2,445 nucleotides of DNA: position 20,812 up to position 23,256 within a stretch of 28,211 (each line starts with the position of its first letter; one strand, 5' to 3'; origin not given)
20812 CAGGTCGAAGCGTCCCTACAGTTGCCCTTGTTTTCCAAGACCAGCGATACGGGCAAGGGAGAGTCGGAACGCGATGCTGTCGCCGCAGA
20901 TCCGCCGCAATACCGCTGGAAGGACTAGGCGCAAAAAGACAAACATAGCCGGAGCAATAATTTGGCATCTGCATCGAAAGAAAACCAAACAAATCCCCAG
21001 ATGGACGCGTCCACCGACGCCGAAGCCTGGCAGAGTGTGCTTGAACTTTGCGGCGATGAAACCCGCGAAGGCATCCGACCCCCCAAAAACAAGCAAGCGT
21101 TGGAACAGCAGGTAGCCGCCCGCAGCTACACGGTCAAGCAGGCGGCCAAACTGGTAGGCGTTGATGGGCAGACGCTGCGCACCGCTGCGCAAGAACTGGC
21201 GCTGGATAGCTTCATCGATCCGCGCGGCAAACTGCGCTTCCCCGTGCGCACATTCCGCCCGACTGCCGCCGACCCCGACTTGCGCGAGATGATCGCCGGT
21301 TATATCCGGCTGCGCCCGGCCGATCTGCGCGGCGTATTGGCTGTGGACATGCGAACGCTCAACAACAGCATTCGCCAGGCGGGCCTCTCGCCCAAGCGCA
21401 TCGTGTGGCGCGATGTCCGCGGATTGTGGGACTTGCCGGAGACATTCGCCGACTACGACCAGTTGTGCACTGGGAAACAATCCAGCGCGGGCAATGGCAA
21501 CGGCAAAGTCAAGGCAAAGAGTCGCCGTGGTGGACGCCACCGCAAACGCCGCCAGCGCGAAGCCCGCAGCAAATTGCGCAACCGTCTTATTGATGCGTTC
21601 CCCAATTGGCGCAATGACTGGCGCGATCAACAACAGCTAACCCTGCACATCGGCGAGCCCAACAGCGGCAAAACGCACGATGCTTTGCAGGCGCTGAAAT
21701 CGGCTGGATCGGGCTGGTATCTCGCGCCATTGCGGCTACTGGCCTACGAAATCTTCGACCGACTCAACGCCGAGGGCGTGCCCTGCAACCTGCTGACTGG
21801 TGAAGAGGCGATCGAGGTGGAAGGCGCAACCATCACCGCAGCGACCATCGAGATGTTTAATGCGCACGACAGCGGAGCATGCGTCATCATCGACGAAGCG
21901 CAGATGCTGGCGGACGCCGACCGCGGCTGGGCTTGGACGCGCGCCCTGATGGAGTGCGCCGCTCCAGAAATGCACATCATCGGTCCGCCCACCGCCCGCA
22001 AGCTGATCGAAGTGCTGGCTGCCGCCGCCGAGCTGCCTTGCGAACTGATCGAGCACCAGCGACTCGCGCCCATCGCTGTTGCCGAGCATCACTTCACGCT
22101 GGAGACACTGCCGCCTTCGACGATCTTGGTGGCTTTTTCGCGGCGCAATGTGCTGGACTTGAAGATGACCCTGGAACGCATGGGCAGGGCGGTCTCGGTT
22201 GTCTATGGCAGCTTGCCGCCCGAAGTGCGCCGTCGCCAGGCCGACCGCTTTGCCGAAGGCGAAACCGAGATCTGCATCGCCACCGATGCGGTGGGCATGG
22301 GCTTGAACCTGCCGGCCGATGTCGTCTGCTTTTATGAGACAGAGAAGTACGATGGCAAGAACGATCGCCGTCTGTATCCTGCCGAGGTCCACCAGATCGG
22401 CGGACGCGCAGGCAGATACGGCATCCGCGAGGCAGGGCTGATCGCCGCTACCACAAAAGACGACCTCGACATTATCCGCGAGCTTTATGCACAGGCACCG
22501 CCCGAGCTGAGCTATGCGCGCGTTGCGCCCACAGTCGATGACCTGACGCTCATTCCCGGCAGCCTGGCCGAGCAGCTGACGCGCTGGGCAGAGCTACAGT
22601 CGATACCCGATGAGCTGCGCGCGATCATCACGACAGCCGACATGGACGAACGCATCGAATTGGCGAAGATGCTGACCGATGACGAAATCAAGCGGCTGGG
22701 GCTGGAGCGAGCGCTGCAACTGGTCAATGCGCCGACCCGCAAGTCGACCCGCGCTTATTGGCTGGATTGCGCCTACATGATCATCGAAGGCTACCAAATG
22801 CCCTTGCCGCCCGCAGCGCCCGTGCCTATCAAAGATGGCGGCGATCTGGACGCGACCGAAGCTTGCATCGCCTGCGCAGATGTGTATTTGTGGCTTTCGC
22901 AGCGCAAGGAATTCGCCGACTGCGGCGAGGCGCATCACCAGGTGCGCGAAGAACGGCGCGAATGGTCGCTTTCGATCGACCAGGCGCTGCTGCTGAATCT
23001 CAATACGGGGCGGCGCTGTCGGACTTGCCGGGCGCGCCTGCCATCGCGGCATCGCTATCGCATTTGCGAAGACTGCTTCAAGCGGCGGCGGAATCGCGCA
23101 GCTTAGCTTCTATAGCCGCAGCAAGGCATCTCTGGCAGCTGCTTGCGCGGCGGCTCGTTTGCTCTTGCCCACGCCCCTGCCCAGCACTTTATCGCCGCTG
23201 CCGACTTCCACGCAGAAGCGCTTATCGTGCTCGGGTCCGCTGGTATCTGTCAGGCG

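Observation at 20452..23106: Candidate undescribed two-gene system: HNH nuclease + Suv3-like helicase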

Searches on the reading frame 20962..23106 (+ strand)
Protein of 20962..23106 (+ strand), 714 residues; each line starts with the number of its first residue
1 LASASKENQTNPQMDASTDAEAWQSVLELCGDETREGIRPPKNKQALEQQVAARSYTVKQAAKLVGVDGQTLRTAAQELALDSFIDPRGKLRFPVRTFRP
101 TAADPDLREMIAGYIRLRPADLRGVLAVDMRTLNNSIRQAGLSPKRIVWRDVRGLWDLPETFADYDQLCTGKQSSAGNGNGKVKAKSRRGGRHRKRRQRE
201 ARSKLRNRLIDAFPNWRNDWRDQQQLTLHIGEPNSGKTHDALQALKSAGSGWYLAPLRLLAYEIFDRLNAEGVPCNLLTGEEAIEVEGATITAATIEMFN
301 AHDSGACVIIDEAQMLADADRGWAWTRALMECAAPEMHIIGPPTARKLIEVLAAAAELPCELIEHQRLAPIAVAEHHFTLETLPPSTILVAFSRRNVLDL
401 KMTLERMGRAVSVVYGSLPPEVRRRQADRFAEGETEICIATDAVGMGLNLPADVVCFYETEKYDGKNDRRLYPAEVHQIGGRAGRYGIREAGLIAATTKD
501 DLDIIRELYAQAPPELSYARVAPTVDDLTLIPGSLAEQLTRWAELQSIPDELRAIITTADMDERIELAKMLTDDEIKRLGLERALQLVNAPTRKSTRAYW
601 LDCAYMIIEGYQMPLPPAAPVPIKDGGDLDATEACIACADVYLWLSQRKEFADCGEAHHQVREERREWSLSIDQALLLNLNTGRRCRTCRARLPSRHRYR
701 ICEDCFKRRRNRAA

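Call 3: search_protein_families(library=pfam, proteins=[window:20962-23106:+], max_evalue=0.1)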
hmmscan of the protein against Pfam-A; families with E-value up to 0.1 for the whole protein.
window:20962-23106:+ (714 aa): 4 families
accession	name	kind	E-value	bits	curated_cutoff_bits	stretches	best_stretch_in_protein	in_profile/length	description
PF22527.2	DEXQc_Suv3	-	1.1e-48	165.1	27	1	223-357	12-146/154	DEXQ-box helicase domain of Suv3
PF00271.37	Helicase_C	-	2.1e-14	54.1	23.5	1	382-487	12-110/110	Helicase conserved C-terminal domain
PF00270.35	DEAD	-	0.0013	19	26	1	235-333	25-146/167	DEAD/DEAH box helicase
PF13401.12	AAA_22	-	0.021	15.6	27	0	223-348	4-129/130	AAA domain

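Call 4: search_protein_families(library=ncbifam, proteins=[window:20962-23106:+], max_evalue=0.1)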
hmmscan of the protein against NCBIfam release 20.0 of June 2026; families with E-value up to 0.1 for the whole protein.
window:20962-23106:+ (714 aa): 23 families
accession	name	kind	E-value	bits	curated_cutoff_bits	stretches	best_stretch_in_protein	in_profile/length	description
TIGR01389.1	recQ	equivalog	2e-08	33.1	640.2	1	385-515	225-346/591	DNA helicase RecQ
NF002654.0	PRK02362.1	equivalog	8.2e-08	31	887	1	418-522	313-420/739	ATP-dependent DNA helicase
NF002251.0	PRK01172.1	equivalog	1.1e-07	30.5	891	1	395-514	273-394/674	ATP-dependent DNA helicase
NF053631.1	RNA_helic_CshA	equivalog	5.7e-06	25.5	646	1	384-507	237-354/434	degradosome RNA helicase CshA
NF001308.0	PRK00254.1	equivalog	6.3e-06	24.7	1216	1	421-519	308-407/720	ATP-dependent DNA helicase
NF008164.0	PRK10917.1-2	equivalog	7.1e-06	24.6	785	1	405-486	516-590/704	ATP-dependent DNA helicase RecG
NF003419.0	PRK04837.1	equivalog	1.7e-05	23.8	588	1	381-488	253-352/424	ATP-dependent RNA helicase RhlB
TIGR00614.1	recQ_fam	subfamily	4.5e-05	22.4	219.8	1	385-508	227-341/470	RecQ family ATP-dependent DNA helicase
NF053636.1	DDHlcsCsdAPsy1082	equivalog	7.1e-05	21.5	890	1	387-489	246-343/512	DEAD/DEAH box helicase CsdA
NF053711.1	RNA_heli_RhlE1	exception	8.6e-05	21.5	750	1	389-506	249-360/434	RNA helicase RhlE1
NF002340.1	PRK01297.1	equivalog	0.00038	19.4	564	1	389-492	254-349/372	ATP-dependent RNA helicase RhlB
NF008744.0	PRK11776.1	equivalog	0.00067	18.3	524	1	381-497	239-349/460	ATP-dependent RNA helicase DbpA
NF003390.0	PRK04537.1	equivalog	0.00086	18.5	732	1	399-487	272-352/572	ATP-dependent RNA helicase RhlB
NF008394.0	PRK11192.1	equivalog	0.0012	17.8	507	1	388-487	251-345/441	ATP-dependent RNA helicase SrmB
NF008165.0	PRK10917.1-3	equivalog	0.0015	17.1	711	1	408-486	509-580/692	ATP-dependent DNA helicase RecG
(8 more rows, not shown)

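Call 5: search_protein_families(library=padloc, proteins=[window:20962-23106:+], max_evalue=0.1)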
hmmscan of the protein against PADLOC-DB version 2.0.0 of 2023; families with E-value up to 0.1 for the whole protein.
window:20962-23106:+ (714 aa): 24 families
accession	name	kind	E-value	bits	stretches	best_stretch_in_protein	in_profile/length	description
PDLC00194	HamB1|HamB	-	1.3e-08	31.2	1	413-512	564-665/995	DEAD-box helicase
PDLC00187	HamB1|HamB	-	7e-08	29.2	1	409-487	433-508/851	DEAD-box helicase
PDLC02864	DpdF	-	1.5e-07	28.6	1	386-454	236-303/610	DpdF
PDLC02861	DpdF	-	1.7e-06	24.7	1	386-510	241-356/611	DpdF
PDLC00184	HamB1|HamB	-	6.2e-06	22.7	1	407-492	383-465/738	DEAD-box helicase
PDLC02870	DpdF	-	1.1e-05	22.2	1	384-516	226-349/534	DpdF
PDLC04531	PDC-M23B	-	1.1e-05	21.7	1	409-501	626-715/1060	-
PDLC00190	HamB1|HamB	-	1.3e-05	21.8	1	409-500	431-518/866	DEAD-box helicase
PDLC00200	HamB2|HamB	-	1.8e-05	20.9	1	408-496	445-530/865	DEAD-box helicase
PDLC00176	HamB1|HamB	-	8.7e-05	18.7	1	409-492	427-506/845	DEAD-box helicase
PDLC02500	BrxHI|BrxHII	-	0.00067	16.3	1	400-458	496-554/933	BrxHI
PDLC00186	HamB1|HamB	-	0.00095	15.2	1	408-487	446-522/864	DEAD-box helicase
PDLC04532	PDC-M23B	-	0.0011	15.1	1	410-513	638-742/817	-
PDLC00199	HamB2|HamB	-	0.0018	14.3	1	392-486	417-507/841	DEAD-box helicase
PDLC00174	HamB1|HamB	-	0.0028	13.5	1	410-497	623-706/1163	DEAD-box helicase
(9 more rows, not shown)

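Call 6: find_homologous_proteins(query=window:20962-23106:+, max_evalue=0.00001)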
Query window:20962-23106:+ (714 aa): 7965 proteins with E <= 0.00001 among 8000 candidates; the best 120 are listed.
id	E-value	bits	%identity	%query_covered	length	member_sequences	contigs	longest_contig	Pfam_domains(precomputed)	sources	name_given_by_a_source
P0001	0.0e+0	1546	95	100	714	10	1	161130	PF00271.38,PF22527.3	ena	-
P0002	0.0e+0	1474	91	100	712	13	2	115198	PF00271.38,PF22527.3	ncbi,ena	-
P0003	0.0e+0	1464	90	100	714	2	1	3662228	PF00271.38,PF22527.3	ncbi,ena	-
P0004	0.0e+0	1441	88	100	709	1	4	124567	PF00271.38,PF22527.3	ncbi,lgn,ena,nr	ncbi:MAG: helicase-related protein [Chloroflexi bacterium]|nr:helicase-related protein [Chloroflexot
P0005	0.0e+0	1429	88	100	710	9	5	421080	PF00271.38,PF22527.3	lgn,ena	-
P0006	0.0e+0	1397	85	100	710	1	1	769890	PF00271.38,PF22527.3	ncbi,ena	-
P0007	0.0e+0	1367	83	100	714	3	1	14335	PF00271.38,PF22527.3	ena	-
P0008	0.0e+0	1352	84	99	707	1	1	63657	PF00271.38,PF22527.3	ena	-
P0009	0.0e+0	1252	78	99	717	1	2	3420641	PF00271.38,PF22527.3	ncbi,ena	-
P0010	0.0e+0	1235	76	100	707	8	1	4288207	PF00271.38,PF22527.3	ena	-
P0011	0.0e+0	1232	84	89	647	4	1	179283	PF00271.38,PF22527.3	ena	-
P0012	0.0e+0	1220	77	97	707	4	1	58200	PF00271.38,PF22527.3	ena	-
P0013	0.0e+0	1213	76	98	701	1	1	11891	PF00271.38,PF22527.3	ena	-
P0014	0.0e+0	1209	75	100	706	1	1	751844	PF00271.38,PF22527.3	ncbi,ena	-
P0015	0.0e+0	1209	76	97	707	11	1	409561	PF00271.38,PF22527.3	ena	-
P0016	0.0e+0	1207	75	99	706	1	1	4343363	PF00271.38,PF22527.3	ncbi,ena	-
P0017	0.0e+0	1206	76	97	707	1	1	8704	PF00271.38,PF22527.3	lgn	-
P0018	0.0e+0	1204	75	99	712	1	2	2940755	PF00271.38,PF22527.3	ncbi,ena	-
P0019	0.0e+0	1201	75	99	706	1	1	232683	PF00271.38,PF22527.3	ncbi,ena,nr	ncbi:MAG: helicase-related protein [Chloroflexi bacterium]|nr:helicase-related protein [Chloroflexot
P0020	0.0e+0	1200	75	97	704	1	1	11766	PF00271.38,PF22527.3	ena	-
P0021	0.0e+0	1200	75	99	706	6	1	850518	PF00271.38,PF22527.3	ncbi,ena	-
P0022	0.0e+0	1200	76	98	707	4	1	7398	PF00271.38,PF22527.3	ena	-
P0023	0.0e+0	1199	74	99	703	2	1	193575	PF00271.38,PF22527.3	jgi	-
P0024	0.0e+0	1198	74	97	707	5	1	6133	PF00271.38,PF22527.3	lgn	-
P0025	0.0e+0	1196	75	99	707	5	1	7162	PF00271.38,PF22527.3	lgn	-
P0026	0.0e+0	1196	75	97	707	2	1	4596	PF00271.38,PF22527.3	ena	-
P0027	0.0e+0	1195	75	99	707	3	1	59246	PF00271.38,PF22527.3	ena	-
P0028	0.0e+0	1194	75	98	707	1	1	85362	PF00271.38,PF22527.3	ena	-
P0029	0.0e+0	1194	76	97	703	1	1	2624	PF00271.38,PF22527.3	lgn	-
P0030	0.0e+0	1194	76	98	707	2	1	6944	PF00271.38,PF22527.3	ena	-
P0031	0.0e+0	1193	75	96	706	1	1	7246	PF00271.38,PF22527.3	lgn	-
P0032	0.0e+0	1192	75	97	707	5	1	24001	PF00271.38,PF22527.3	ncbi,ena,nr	ncbi:MAG: helicase-related protein [Chloroflexi bacterium]|nr:helicase-related protein [Chloroflexot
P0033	0.0e+0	1192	74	99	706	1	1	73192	PF00271.38,PF22527.3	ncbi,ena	-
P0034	0.0e+0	1191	76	98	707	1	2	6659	PF00271.38,PF22527.3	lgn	-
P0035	0.0e+0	1191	76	98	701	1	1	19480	PF00271.38,PF22527.3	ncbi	-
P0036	0.0e+0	1191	75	97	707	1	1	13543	PF00271.38,PF22527.3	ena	-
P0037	0.0e+0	1188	76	98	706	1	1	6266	PF00271.38,PF22527.3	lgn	-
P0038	0.0e+0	1188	75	97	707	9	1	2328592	PF00271.38,PF22527.3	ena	-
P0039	0.0e+0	1188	75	97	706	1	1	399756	PF00271.38,PF22527.3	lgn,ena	-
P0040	0.0e+0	1187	74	99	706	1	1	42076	PF00271.38,PF22527.3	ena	-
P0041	0.0e+0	1187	74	99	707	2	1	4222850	PF00271.38,PF22527.3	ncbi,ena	-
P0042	0.0e+0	1186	75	96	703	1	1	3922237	PF00271.38,PF22527.3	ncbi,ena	-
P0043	0.0e+0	1186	74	97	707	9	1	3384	PF00271.38,PF22527.3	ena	-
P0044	0.0e+0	1185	73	99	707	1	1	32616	PF00271.38,PF22527.3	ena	-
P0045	0.0e+0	1185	75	97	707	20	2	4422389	PF00271.38,PF22527.3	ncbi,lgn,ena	-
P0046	0.0e+0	1185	75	97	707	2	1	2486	PF00271.38,PF22527.3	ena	-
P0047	0.0e+0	1185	74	97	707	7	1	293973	PF00271.38,PF22527.3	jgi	-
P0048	0.0e+0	1184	76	97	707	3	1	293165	PF00271.38,PF22527.3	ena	-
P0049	0.0e+0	1181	75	97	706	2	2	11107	PF00271.38,PF22527.3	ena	-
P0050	0.0e+0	1181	74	99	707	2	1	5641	PF00271.38,PF22527.3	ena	-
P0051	0.0e+0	1180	75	96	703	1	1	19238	PF00271.38,PF22527.3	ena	-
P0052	0.0e+0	1180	74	97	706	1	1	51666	PF00271.38,PF22527.3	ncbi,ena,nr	ncbi:MAG: helicase-related protein [Chloroflexi bacterium]|nr:helicase-related protein [Chloroflexot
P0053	0.0e+0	1179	75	96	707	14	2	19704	PF00271.38,PF22527.3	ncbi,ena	-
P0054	0.0e+0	1178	75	97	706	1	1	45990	PF00271.38,PF22527.3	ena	-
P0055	0.0e+0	1177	75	97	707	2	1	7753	PF00271.38,PF22527.3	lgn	-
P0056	0.0e+0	1177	74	96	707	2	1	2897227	PF00271.38,PF22527.3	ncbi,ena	-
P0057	0.0e+0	1177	75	97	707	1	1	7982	PF00271.38,PF22527.3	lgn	-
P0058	0.0e+0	1176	75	98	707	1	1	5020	PF00271.38,PF22527.3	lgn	-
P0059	0.0e+0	1175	74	98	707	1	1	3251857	PF00271.38,PF22527.3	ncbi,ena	-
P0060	0.0e+0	1174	75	97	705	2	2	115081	PF00271.38,PF22527.3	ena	-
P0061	0.0e+0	1173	73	98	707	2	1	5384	PF00271.38,PF22527.3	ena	-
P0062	0.0e+0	1172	73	99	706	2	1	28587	PF00271.38,PF22527.3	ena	-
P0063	0.0e+0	1170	72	99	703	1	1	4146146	PF00271.38,PF22527.3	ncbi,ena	-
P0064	0.0e+0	1169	74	98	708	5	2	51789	PF00271.38,PF22527.3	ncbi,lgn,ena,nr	ncbi:MAG: helicase-related protein [Chloroflexota bacterium]|nr:helicase-related protein [Chloroflex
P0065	0.0e+0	1166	74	99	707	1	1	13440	PF00271.38,PF22527.3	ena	-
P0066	0.0e+0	1163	73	98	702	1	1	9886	PF00271.38,PF22527.3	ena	-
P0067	0.0e+0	1163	73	97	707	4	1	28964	PF00271.38,PF22527.3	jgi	-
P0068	0.0e+0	1160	74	97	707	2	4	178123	PF00271.38,PF22527.3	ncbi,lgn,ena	-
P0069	0.0e+0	1141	73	99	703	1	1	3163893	PF00271.38,PF22527.3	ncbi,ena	-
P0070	0.0e+0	1139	71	99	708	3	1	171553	PF00271.38,PF22527.3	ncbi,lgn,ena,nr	ncbi:MAG: helicase-related protein [Chloroflexota bacterium]|nr:helicase-related protein [Chloroflex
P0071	0.0e+0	1138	71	99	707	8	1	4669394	PF00271.38,PF22527.3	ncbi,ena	-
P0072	0.0e+0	1137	71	100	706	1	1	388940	PF00271.38,PF22527.3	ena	-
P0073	0.0e+0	1133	72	98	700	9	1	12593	PF00271.38,PF22527.3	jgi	-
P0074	0.0e+0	1130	71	99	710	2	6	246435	PF00271.38,PF22527.3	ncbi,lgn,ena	-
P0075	0.0e+0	1130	71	99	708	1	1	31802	PF00271.38,PF22527.3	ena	-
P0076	0.0e+0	1130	71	99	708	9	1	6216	PF00271.38,PF22527.3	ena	-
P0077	0.0e+0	1129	70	99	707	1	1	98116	PF00271.38,PF22527.3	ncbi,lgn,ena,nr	ncbi:MAG: helicase-related protein [Chloroflexota bacterium]|nr:helicase-related protein [Chloroflex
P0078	0.0e+0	1128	71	99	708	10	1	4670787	PF00271.38,PF22527.3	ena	-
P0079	0.0e+0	1127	71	98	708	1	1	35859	PF00271.38,PF22527.3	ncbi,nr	ncbi:MAG: helicase-related protein [Chloroflexi bacterium]|nr:helicase-related protein [Chloroflexot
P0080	0.0e+0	1126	71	98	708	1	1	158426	PF00271.38,PF22527.3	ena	-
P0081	0.0e+0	1123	70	99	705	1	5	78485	PF00271.38,PF22527.3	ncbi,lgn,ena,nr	ncbi:MAG: helicase-related protein [Chloroflexi bacterium]|nr:helicase-related protein [Chloroflexot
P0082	0.0e+0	1123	72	98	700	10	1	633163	PF00271.38,PF22527.3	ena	-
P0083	0.0e+0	1123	70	99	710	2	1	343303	PF00271.38,PF22527.3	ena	-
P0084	0.0e+0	1122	71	98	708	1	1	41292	PF00271.38,PF22527.3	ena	-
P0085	0.0e+0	1120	71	98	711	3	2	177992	PF00271.38,PF22527.3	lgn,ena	-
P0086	0.0e+0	1118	70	100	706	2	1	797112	PF00271.38,PF22527.3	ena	-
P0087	0.0e+0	1118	70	99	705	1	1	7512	PF00271.38,PF22527.3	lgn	-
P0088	0.0e+0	1116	70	98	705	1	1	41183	PF00271.38,PF22527.3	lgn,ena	-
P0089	0.0e+0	1116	70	99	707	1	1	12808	PF00271.38,PF22527.3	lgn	-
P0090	0.0e+0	1114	70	98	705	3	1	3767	PF00271.38,PF22527.3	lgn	-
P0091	0.0e+0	1111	69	100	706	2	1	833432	PF00271.38,PF22527.3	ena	-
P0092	0.0e+0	1111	70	99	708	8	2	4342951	PF00271.38,PF22527.3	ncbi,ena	-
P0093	0.0e+0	1110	69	99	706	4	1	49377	PF00271.38,PF22527.3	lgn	-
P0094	0.0e+0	1103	70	99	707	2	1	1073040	PF00271.38,PF22527.3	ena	-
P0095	0.0e+0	1100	69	99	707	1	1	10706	PF00271.38,PF22527.3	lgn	-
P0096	0.0e+0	1097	70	99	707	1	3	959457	PF00271.38,PF22527.3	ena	-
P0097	0.0e+0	1090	68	98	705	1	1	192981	PF00271.38,PF22527.3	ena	-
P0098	0.0e+0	1090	71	98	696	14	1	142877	PF00271.38,PF22527.3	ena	-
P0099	0.0e+0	1090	71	98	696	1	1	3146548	PF00271.38,PF22527.3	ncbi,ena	-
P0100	0.0e+0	1084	68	98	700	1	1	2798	PF00271.38,PF22527.3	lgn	-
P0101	0.0e+0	1083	69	100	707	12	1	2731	PF00270.36,PF00271.38,PF22527.3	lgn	-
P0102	0.0e+0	1079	68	98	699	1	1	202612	PF00271.38,PF22527.3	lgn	-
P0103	0.0e+0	1075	68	98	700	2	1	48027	PF00271.38,PF22527.3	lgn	-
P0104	0.0e+0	1057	67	98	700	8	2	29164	PF00271.38,PF22527.3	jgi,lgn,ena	-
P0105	0.0e+0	1056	67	97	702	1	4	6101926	PF00271.38,PF22527.3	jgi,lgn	-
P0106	0.0e+0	1049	69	98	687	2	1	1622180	PF00271.38,PF22527.3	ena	-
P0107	0.0e+0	1046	65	98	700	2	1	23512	PF00271.38,PF22527.3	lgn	-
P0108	0.0e+0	1044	67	97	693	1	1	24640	PF00271.38,PF22527.3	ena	-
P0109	0.0e+0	1042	66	97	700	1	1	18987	PF00271.38,PF22527.3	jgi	jgi:ATP-dependent RNA helicase SUPV3L1/SUV3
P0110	0.0e+0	1038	66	99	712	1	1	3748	PF00271.38,PF22527.3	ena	-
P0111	0.0e+0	1035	66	98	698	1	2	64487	PF00271.38,PF22527.3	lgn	-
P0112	0.0e+0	1034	67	96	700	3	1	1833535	PF00271.38,PF22527.3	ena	-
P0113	0.0e+0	1033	66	97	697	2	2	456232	PF00271.38,PF22527.3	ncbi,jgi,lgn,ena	-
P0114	0.0e+0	1031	69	94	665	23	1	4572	PF00271.38,PF22527.3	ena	-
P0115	0.0e+0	1030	78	80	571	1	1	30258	PF00271.38,PF22527.3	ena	-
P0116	1.3e-296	1004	63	98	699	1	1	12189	PF00271.38,PF22527.3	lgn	-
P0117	1.4e-295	1001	88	70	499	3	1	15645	PF00271.38,PF22527.3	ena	-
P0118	1.8e-293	993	77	80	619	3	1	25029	PF00271.38,PF22527.3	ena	-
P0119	5.3e-267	906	78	71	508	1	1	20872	PF00271.38,PF22527.3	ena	-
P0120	6.3e-258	876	74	72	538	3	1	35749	PF00271.38,PF22527.3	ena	-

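Call 10: find_related_loci(query=A1, collection=genome_contigs, flank=6000)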
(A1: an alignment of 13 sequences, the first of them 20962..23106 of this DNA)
Query A1 (714 aa) in genome_contigs; peptide patterns used: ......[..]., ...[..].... (x = any residue, [..] = any of these).
141 stretches matched a pattern; 89 encode a relative of the query (tblastn E <= 1e-3); the best 80 are kept; 80 distinct loci.
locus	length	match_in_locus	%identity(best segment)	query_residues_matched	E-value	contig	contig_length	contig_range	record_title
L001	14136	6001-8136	95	1-714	0e+0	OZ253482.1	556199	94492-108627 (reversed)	MAG: Phototrophicaceae bacterium isolate cf0c7cad-a8bd-48da-b605-58d1de6f1e81 genome assembly, chromosome: 1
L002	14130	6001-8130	92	1-714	0e+0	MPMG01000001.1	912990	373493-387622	MAG: Chloroflexi bacterium bin20 NODE_2_length_912990_cov_20.0043_ID_3, whole genome shotgun sequence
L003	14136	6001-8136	91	1-714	0e+0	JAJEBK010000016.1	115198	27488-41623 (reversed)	MAG: Anaerolineae bacterium isolate jk18x9bins.15 k141_351864, whole genome shotgun sequence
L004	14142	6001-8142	90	1-714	0e+0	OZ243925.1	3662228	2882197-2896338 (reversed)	MAG: Phototrophicaceae bacterium isolate ee4a4175-e3a0-486e-9b26-e9a0992960d0 genome assembly, chromosome: 1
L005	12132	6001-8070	87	15-706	0e+0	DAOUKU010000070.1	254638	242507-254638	MAG TPA_asm: Anaerolineae bacterium isolate S7_360 k113_532762, whole genome shotgun sequence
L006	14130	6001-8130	88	1-714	0e+0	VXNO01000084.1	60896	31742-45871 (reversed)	MAG: Chloroflexi bacterium isolate SB0662_bin_10 NODE_525_length_60896_cov_56.248171, whole genome shotgun sequence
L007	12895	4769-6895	88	1-714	0e+0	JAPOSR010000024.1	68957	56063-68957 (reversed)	MAG: Chloroflexota bacterium isolate CAR2_bin_3 NODE_103_length_68957_cov_7.93404, whole genome shotgun sequence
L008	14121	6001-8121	75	1-711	0e+0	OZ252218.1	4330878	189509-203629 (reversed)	MAG: Phototrophicaceae bacterium isolate d8f7b2d0-96c0-4b0c-ac23-41a8c70a6e64 genome assembly, chromosome: 1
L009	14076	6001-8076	75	15-710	0e+0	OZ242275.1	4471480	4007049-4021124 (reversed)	MAG: Phototrophicaceae bacterium isolate f37c6a4e-526d-4087-841d-6b3e98d0a93c genome assembly, chromosome: 1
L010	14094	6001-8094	75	9-710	0e+0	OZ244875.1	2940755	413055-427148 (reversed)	MAG: Phototrophicaceae bacterium isolate 8aaf9c89-b637-4e7e-ac2d-c8c55a6faeb7 genome assembly, chromosome: 2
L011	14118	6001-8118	74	1-710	0e+0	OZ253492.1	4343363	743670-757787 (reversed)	MAG: Phototrophicaceae bacterium isolate 568f45b0-caf7-40e1-b845-531524fd9348 genome assembly, chromosome: 1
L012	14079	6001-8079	74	14-710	0e+0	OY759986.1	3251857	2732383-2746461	MAG: Aggregatilineales bacterium isolate 77605d95-9063-427a-b0a2-1f26f0f1d72f genome assembly, chromosome: 1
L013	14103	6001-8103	75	6-710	0e+0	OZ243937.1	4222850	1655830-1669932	MAG: Phototrophicaceae bacterium isolate 2ebdfeec-e8d2-4ffe-80f1-f60856b30c27 genome assembly, chromosome: 1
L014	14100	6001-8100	74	2-710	0e+0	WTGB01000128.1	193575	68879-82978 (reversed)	MAG: Chloroflexi bacterium isolate CO36386bin_31 NODE_35_length_193575_cov_20.147980, whole genome shotgun sequence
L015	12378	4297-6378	76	13-710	0e+0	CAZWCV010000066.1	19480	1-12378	MAG TPA_asm: uncultured Anaerolineaceae bacterium isolate SRP109090_co1_144 genome assembly, contig: NODE_3973_length_19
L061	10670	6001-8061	52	20-713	0e+0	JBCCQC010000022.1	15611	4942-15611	MAG: Chloroflexota bacterium isolate P01_D01_bin.143 k141_1419664_length_15611_cov_9.0000, whole genome shotgun sequence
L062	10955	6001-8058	55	21-709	0e+0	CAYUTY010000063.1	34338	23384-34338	MAG TPA_asm: uncultured Anaerolineaceae bacterium isolate binchicken_co322_166 genome assembly, contig: NODE_2092_length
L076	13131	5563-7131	35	181-710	3e-82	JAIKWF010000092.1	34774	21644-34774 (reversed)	MAG: Lachnospiraceae bacterium isolate RUI421 k141_12384077_flag=0_multi=41.4422_len=34774, whole genome shotgun sequenc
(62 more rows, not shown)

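Call 15: search_protein_representatives(protein=window:20962-23106:+)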
Query: 714 residues. Proteins with E-value up to 0.001 (for the whole library): 6478; up to 1e-10: 3261; up to 1e-30: 2043. The best 150 are listed.
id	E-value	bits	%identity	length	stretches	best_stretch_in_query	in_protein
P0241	5.2e-239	811.8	56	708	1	11-706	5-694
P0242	7.2e-226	768.4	52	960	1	18-709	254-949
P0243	7.1e-224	761.8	54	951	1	36-710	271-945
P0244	3.5e-221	752.9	53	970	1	20-710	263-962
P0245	3.6e-213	726.4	51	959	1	22-708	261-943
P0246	2.5e-207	707.1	50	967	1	22-710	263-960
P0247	3.8e-205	699.9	57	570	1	148-712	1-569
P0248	4.3e-200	683.2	50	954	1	19-711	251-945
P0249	5.8e-200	682.8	47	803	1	20-710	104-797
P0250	8.0e-194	662.5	58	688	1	191-710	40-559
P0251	6.7e-187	639.6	46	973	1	20-711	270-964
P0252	1.3e-182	625.4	56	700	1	190-713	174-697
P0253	3.8e-154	531.3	44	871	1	20-687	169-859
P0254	5.3e-146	504.4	45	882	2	202-653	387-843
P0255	3.2e-144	498.5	38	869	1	19-709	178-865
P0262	1.2e-117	410.7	40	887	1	184-711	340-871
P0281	4.7e-84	299.7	38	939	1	202-709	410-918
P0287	4.8e-83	296.3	40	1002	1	197-710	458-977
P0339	7.9e-78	279.1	39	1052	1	224-711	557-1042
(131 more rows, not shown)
